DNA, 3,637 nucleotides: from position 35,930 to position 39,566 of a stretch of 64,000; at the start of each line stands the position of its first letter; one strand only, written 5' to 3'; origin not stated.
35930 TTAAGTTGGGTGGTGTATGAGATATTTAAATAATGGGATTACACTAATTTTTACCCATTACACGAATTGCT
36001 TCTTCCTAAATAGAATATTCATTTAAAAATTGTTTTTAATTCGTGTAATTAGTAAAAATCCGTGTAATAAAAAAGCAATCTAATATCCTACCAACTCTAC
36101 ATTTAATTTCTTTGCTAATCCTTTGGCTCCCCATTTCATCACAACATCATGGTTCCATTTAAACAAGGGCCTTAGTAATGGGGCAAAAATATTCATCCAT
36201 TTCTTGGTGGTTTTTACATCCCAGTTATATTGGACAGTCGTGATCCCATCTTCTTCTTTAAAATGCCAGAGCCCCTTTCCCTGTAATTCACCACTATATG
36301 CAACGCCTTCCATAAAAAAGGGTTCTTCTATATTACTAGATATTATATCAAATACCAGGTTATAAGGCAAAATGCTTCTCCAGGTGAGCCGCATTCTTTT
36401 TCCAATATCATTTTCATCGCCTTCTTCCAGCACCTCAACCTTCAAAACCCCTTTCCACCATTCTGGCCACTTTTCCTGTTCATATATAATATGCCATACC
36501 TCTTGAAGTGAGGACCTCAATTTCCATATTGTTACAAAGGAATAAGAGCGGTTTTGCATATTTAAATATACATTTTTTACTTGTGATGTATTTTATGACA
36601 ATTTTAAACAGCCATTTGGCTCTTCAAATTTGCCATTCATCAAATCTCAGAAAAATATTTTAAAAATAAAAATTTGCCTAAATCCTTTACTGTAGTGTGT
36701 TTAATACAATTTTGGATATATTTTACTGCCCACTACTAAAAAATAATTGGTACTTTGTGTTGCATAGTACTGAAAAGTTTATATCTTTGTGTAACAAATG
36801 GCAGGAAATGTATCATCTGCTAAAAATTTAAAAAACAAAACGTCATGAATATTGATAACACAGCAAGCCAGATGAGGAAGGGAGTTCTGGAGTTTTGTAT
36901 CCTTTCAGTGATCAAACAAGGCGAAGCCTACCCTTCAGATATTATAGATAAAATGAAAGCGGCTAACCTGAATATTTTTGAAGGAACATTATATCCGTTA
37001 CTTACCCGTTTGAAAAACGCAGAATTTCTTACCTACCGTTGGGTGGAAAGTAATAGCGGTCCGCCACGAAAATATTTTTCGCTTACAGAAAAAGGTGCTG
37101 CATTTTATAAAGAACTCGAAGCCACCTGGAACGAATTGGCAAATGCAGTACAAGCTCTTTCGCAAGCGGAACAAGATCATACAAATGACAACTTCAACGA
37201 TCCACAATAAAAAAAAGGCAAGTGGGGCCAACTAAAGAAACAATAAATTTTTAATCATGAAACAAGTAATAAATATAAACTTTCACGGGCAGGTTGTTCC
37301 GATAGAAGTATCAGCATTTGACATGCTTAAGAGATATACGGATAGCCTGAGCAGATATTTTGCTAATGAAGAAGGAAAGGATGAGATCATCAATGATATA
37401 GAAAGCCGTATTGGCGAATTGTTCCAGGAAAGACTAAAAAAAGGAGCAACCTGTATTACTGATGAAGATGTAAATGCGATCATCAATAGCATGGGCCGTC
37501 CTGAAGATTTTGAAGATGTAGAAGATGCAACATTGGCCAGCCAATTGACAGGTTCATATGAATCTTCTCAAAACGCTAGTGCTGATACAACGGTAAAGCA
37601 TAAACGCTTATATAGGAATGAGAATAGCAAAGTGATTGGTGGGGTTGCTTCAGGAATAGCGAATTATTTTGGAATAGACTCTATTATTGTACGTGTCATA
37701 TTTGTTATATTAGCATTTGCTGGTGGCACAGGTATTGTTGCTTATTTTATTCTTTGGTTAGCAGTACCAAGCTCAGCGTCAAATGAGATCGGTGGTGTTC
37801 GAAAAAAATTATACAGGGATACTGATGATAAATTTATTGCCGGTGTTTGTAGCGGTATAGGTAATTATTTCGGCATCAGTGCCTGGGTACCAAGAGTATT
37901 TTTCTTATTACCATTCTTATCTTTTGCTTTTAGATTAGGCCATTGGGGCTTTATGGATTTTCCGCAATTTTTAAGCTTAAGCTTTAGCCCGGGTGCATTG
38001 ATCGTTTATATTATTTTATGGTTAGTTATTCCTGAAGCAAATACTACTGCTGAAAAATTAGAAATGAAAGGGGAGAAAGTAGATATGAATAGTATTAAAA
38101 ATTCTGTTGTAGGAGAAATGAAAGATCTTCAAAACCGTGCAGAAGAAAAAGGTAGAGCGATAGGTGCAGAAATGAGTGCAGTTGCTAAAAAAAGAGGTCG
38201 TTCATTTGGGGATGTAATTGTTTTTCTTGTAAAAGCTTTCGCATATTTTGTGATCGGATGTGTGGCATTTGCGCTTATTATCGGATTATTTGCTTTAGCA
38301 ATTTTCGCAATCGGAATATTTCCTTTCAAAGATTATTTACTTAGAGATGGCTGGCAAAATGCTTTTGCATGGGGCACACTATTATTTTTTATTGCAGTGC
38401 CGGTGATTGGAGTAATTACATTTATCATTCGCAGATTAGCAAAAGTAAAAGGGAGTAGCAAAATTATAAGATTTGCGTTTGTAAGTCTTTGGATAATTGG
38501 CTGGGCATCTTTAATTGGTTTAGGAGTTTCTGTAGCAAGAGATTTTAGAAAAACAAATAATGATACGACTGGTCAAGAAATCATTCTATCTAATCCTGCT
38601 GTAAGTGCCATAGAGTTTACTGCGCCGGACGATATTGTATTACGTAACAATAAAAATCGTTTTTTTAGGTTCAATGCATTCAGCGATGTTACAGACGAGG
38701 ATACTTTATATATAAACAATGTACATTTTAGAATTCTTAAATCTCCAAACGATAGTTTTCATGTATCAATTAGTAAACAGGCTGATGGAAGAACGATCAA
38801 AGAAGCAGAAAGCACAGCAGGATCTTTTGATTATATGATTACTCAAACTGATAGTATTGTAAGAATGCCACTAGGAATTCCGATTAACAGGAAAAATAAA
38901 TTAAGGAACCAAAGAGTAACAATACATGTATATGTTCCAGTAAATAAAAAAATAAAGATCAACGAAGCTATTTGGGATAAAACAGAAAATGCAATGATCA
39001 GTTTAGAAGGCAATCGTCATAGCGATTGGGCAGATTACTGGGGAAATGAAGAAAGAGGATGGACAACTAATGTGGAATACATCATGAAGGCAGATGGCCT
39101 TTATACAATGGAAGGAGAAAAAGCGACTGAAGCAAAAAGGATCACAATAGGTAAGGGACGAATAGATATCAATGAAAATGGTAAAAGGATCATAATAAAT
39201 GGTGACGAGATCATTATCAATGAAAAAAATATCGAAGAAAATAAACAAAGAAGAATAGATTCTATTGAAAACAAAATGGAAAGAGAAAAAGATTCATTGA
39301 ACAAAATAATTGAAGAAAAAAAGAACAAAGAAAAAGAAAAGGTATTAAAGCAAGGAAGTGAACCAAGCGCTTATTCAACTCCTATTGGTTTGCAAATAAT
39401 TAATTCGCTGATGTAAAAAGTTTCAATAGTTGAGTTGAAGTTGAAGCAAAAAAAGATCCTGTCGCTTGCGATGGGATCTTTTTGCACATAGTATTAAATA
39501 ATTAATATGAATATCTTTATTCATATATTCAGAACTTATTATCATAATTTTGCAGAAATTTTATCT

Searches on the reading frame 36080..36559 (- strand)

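Call 30: search_protein_families(library=pfam, proteins=[window:36080-36559:-], max_evalue=0.001)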
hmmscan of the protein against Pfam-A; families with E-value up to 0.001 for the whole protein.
window:36080-36559:- (159 aa): 2 families
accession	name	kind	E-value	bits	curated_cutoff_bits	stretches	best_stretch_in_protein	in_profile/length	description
PF03364.25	Polyketide_cyc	-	1.2e-06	29.2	23.4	1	17-117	4-101/126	Polyketide cyclase / dehydrase and lipid transport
PF10604.15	Polyketide_cyc2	-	0.00036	21.3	27.4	1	18-149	14-130/142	Polyketide cyclase / dehydrase and lipid transport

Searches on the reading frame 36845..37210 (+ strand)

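Call 31: search_protein_families(library=pfam, proteins=[window:36845-37210:+], max_evalue=0.001)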
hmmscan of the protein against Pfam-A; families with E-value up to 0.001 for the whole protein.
window:36845-37210:+ (121 aa): 2 families
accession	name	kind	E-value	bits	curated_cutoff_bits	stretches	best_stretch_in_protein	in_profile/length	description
PF03551.20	PadR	-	1.3e-16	60.8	27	1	19-89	1-74/75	Transcriptional regulator PadR-like family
PF14947.12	HTH_45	-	0.00052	20.4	25.5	1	19-93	11-71/77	Winged helix-turn-helix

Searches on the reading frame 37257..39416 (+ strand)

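Call 31: search_protein_families(library=pfam, proteins=[window:37257-39416:+], max_evalue=0.001)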
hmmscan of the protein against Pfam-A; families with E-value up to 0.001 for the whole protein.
window:37257-39416:+ (719 aa): 4 families
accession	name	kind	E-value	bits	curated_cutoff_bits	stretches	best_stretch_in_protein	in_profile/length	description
PF04024.17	PspC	-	7e-37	125.5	25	2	116-172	1-57/58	PspC domain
PF22744.3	Toast-rack_PspC-Cterm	-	1.2e-17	64.3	27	1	477-576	3-102/136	ToastRack found in some PspC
PF22571.1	LiaI-LiaF-TM_PspC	-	6e-15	55.7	27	1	291-430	4-142/142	PspC transmembrane region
PF22564.2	HAAS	-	0.00012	22.8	27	1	27-84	2-51/55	HAAS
